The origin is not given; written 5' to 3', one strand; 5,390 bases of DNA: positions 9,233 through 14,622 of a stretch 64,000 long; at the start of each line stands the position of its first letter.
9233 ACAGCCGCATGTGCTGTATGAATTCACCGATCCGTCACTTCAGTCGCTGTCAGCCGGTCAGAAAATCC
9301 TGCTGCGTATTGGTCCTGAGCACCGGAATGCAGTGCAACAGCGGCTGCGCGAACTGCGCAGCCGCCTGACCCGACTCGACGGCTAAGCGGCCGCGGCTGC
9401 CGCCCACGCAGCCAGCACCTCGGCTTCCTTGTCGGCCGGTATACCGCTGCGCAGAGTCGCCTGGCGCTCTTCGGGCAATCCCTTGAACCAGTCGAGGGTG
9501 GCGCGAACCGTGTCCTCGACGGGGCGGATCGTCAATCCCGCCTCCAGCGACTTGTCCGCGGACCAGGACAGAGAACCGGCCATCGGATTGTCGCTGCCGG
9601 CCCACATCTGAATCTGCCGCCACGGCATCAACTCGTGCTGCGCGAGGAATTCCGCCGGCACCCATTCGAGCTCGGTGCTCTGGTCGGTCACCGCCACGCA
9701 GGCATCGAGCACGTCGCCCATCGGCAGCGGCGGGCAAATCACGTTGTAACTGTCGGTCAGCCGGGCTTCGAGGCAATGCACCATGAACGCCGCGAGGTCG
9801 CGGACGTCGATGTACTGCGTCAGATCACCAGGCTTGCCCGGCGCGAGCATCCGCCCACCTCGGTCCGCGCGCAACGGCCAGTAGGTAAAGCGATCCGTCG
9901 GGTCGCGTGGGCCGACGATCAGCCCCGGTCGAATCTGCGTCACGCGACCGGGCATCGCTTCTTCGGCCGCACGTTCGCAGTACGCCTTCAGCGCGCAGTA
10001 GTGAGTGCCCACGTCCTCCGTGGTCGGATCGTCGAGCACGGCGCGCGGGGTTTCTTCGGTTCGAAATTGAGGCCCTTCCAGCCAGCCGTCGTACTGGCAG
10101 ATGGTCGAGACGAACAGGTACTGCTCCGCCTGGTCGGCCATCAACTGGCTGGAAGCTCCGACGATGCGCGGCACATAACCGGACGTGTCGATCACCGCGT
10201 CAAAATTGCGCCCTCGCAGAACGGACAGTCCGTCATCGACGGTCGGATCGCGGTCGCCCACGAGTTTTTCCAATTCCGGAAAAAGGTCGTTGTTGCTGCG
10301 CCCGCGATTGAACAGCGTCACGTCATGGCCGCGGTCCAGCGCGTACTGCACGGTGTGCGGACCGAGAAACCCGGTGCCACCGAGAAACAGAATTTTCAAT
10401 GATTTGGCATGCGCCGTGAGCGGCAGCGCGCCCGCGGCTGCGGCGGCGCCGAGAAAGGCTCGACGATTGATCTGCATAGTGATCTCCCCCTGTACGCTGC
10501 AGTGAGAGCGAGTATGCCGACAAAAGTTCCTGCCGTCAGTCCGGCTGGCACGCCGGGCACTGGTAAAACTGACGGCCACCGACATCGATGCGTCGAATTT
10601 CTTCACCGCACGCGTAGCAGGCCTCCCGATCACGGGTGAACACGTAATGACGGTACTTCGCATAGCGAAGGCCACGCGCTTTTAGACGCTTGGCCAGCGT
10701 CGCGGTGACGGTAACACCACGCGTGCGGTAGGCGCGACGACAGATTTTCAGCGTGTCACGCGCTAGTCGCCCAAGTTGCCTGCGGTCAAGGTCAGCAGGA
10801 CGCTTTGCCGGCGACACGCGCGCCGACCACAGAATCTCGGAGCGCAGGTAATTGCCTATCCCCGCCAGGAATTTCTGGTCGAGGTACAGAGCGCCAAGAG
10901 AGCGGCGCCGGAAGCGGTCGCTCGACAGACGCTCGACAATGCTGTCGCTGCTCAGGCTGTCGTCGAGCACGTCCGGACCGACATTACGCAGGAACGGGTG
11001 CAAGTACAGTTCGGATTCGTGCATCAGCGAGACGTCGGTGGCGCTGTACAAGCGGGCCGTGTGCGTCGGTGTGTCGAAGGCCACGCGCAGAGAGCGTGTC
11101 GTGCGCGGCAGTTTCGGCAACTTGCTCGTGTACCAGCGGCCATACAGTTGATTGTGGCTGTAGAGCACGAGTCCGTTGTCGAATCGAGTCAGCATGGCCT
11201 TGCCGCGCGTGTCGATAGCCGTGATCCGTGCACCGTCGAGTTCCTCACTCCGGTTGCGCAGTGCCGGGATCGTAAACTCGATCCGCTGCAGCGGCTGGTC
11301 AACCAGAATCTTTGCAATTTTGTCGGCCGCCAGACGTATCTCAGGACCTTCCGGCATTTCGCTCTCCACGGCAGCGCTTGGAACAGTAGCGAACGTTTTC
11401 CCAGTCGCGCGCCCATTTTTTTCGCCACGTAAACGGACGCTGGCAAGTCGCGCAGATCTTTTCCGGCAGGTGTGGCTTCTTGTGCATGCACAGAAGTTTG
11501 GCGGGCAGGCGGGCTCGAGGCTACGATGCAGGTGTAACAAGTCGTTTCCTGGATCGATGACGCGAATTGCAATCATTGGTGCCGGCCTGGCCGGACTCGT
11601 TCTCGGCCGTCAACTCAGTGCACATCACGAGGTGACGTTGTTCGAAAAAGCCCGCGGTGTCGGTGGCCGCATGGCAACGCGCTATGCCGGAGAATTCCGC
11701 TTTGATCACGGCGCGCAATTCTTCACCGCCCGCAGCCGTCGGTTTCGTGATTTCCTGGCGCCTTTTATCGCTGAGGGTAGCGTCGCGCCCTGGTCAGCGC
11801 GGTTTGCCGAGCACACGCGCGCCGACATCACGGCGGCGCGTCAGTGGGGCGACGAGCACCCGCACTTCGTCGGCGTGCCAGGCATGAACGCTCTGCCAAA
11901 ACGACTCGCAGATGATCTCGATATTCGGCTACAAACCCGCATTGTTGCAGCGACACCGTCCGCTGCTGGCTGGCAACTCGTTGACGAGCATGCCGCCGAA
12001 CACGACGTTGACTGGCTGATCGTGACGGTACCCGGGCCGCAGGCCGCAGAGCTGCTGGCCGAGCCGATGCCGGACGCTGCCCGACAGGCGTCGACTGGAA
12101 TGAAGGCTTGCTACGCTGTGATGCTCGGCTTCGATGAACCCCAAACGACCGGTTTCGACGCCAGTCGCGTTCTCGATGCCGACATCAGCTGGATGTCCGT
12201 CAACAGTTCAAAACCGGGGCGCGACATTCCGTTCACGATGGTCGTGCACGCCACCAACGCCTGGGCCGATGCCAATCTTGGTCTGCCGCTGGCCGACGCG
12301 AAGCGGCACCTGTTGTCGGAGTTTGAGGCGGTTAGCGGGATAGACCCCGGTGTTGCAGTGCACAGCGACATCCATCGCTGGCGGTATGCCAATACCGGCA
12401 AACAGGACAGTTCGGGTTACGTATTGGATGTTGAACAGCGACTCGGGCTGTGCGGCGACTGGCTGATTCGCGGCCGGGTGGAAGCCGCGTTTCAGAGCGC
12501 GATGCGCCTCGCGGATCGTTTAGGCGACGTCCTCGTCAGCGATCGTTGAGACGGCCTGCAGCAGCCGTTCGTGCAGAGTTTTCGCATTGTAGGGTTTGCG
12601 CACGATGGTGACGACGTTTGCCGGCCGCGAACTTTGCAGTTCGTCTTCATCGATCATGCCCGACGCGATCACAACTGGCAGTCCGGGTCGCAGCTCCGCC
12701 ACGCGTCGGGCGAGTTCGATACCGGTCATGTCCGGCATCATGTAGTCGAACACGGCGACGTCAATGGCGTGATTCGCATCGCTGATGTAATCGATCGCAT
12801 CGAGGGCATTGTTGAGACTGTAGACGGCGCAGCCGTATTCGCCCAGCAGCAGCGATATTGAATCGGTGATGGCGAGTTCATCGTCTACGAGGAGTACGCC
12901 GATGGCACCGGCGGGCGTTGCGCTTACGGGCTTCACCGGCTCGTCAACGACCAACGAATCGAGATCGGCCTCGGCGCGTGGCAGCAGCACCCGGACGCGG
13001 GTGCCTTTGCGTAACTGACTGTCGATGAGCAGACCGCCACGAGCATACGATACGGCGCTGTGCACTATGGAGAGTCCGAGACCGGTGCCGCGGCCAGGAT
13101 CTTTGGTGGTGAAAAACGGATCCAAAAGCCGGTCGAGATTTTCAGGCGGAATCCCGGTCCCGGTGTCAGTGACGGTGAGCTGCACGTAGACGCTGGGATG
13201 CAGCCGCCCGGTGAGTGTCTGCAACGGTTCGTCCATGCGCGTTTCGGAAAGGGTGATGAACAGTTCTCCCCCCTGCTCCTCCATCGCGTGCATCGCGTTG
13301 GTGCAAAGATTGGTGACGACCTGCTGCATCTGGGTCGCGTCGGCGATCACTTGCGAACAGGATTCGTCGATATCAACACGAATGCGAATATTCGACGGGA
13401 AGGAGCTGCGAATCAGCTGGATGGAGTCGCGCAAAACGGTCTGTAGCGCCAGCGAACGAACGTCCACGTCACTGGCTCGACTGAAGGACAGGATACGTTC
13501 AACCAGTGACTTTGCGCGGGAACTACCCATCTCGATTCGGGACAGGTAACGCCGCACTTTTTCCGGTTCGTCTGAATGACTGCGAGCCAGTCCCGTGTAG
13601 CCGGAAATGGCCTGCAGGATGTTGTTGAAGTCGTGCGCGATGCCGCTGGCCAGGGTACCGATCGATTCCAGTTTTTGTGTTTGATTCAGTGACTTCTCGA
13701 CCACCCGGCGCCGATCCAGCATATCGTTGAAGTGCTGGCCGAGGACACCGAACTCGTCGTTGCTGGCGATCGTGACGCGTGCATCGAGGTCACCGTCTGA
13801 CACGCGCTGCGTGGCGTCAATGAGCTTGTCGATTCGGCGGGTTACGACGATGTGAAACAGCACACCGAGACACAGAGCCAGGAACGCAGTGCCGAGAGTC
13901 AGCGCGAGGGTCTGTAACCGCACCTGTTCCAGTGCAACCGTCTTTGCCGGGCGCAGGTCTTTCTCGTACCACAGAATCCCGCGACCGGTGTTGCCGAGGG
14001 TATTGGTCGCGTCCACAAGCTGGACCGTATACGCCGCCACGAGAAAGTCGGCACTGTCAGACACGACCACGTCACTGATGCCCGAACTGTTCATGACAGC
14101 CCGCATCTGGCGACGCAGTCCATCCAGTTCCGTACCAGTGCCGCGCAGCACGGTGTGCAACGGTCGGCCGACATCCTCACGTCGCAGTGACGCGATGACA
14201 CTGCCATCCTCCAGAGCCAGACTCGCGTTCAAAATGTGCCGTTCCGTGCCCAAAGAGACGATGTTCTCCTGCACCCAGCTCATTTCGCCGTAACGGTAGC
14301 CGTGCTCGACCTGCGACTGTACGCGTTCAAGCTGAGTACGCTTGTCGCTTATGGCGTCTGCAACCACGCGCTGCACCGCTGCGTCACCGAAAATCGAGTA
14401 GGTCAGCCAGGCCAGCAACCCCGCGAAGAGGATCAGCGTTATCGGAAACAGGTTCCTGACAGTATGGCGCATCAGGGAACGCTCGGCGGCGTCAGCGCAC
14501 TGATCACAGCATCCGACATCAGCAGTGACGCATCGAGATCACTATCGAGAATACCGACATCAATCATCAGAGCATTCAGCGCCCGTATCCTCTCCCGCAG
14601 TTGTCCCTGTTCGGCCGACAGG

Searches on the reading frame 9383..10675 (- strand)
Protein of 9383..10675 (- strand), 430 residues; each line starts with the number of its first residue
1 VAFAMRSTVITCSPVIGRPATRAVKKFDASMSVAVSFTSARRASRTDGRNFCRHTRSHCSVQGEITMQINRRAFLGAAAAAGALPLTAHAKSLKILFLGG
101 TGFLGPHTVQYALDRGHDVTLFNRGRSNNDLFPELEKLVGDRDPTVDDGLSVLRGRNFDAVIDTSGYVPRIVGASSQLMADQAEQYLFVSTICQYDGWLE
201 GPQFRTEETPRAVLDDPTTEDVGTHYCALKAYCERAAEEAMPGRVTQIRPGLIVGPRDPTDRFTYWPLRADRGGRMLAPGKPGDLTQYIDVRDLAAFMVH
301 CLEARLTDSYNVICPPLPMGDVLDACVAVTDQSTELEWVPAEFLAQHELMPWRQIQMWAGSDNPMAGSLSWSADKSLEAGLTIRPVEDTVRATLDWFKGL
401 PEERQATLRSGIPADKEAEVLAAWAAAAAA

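Call 6: search_protein_families(library=ncbifam, proteins=[window:9383-10675:-], max_evalue=0.00001)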
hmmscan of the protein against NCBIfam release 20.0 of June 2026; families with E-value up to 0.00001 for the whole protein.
window:9383-10675:- (430 aa): 0 families

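Call 39: search_protein_families(library=pfam, proteins=[window:9383-10675:-], max_evalue=0.01)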
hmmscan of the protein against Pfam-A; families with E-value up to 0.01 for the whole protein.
window:9383-10675:- (430 aa): 3 families
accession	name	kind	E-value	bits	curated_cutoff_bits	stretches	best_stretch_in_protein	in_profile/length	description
PF01370.27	Epimerase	-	1.8e-11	44.3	20.9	2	182-312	106-239/240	NAD dependent epimerase/dehydratase family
PF13460.12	NAD_binding_10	-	0.0012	19.2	27.2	0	99-215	1-122/184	NAD(P)H-binding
PF07993.18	NAD_binding_4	-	0.0071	16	20.1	0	182-271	128-220/258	Male sterility protein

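Call 68: search_protein_families(library=ncbifam, proteins=[window:9383-10675:-], max_evalue=0.001)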
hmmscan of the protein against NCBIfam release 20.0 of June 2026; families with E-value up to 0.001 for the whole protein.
window:9383-10675:- (430 aa): 1 family
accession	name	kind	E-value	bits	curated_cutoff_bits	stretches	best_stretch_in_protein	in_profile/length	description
NF042422.1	oxyalk_red_OleD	equivalog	8.6e-05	22.1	580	0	93-129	1-37/329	2-alkyl-3-oxoalkanoate reductase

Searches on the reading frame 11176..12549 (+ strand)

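Call 6: search_protein_families(library=ncbifam, proteins=[window:11176-12549:+], max_evalue=0.00001)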
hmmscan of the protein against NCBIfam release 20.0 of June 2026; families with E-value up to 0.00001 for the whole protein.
window:11176-12549:+ (457 aa): 6 families
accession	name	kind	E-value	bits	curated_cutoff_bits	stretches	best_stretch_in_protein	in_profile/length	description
NF008841.0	PRK11883.1-1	equivalog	4.7e-16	58.7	517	2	248-327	233-312/453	protoporphyrinogen oxidase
TIGR03467.1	HpnE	equivalog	4e-13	49.5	283.05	1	131-202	1-75/430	hydroxysqualene dehydroxylase HpnE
NF005560.0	PRK07233.1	equivalog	9.4e-11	41.2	252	1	130-172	2-45/435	hypothetical protein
NF005547.0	PRK07208.1-3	equivalog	7e-09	34.9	380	1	129-195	5-72/465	hypothetical protein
TIGR02734.1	crtI_fam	subfamily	3.6e-07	29.3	238.1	1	132-185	2-56/504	phytoene desaturase family protein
TIGR00562.1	proto_IX_ox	equivalog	6.1e-07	28.4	97.85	1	128-193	2-70/470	protoporphyrinogen oxidase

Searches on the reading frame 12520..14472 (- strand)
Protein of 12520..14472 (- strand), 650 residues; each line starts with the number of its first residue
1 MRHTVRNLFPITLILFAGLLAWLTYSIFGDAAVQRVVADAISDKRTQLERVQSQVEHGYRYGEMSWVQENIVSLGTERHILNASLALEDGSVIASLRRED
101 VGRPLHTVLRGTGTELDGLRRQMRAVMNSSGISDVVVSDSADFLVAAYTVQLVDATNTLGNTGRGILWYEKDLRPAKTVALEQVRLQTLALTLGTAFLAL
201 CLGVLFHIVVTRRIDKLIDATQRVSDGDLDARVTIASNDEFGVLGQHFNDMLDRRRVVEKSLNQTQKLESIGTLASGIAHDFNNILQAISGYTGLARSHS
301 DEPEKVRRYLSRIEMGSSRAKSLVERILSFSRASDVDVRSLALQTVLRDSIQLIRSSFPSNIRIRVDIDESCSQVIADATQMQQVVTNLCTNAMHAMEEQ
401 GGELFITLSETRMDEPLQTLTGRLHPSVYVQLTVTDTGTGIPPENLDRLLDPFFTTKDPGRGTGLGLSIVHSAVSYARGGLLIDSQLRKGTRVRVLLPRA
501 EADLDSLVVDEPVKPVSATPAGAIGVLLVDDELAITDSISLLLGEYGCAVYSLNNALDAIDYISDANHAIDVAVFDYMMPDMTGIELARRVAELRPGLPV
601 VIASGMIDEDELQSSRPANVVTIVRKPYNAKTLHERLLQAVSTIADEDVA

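Call 6: search_protein_families(library=ncbifam, proteins=[window:12520-14472:-], max_evalue=0.00001)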
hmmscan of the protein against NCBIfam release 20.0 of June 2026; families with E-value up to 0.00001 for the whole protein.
window:12520-14472:- (650 aa): 99 families (the best 25 are shown)
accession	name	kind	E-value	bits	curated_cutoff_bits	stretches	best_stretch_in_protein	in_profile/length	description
NF010411.0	PRK13837.1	equivalog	4.4e-78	263.2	647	1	253-643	432-814/828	two-component system VirA-like sensor kinase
NF010076.0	PRK13557.1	subfamily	7.4e-75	252.4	631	1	244-641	134-533/540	histidine kinase famiy protein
NF046020.1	HisKinCckABruc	equivalog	4.4e-67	226.7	1000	1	255-634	464-860/868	cell cycle histidine kinase CckA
NF046026.1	HisKinCckACaul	equivalog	2.6e-59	201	1000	1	255-640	286-675/678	cell cycle histidine kinase CckA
NF008468.0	PRK11360.1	equivalog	2.7e-48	164.8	646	1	247-502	373-611/616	two-component system sensor histidine kinase AtoS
NF052574.1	HisKinEspCMyxo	equivalog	1.4e-41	142.5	1200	1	259-598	405-738/785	serine histidine kinase EspC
NF007688.0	PRK10364.1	equivalog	1.8e-37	129.2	479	1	243-500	211-452/460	two-component system sensor histidine kinase ZraS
TIGR02956.1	TMAO_torS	equivalog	6.1e-36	123.9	676.5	1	307-644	499-823/967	TMAO reductase system sensor histidine kinase/response regulator TorS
NF047466.1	hybrid_RR_LvrB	exception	1.6e-33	116.5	500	1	257-498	138-375/377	hybrid histidine kinase/response regulator LvrB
NF052573.1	HisKinEspAMyxo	equivalog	2.2e-33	115.3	1400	1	254-594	367-701/755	serine histidine kinase EspA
NF053867.1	SprKinKinDBac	equivalog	4e-32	111.3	775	1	251-501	266-499/500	sporulation kinase KinD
NF047497.1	HK_LIC_12097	equivalog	8.5e-30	103.7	500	1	248-498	128-365/367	LIC_12097 family sensor histidine kinase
NF046044.1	PnpS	equivalog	2.1e-29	102.7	400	1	279-498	178-390/390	two-component system histidine kinase PnpS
NF047496.1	HK_LIC11548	equivalog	2.4e-26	92.7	750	1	183-498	272-588/589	LIC_11548 family sensor histidine kinase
NF033092.0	HK_WalK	equivalog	3.4e-26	92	725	2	279-498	380-593/594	cell wall metabolism sensor histidine kinase WalK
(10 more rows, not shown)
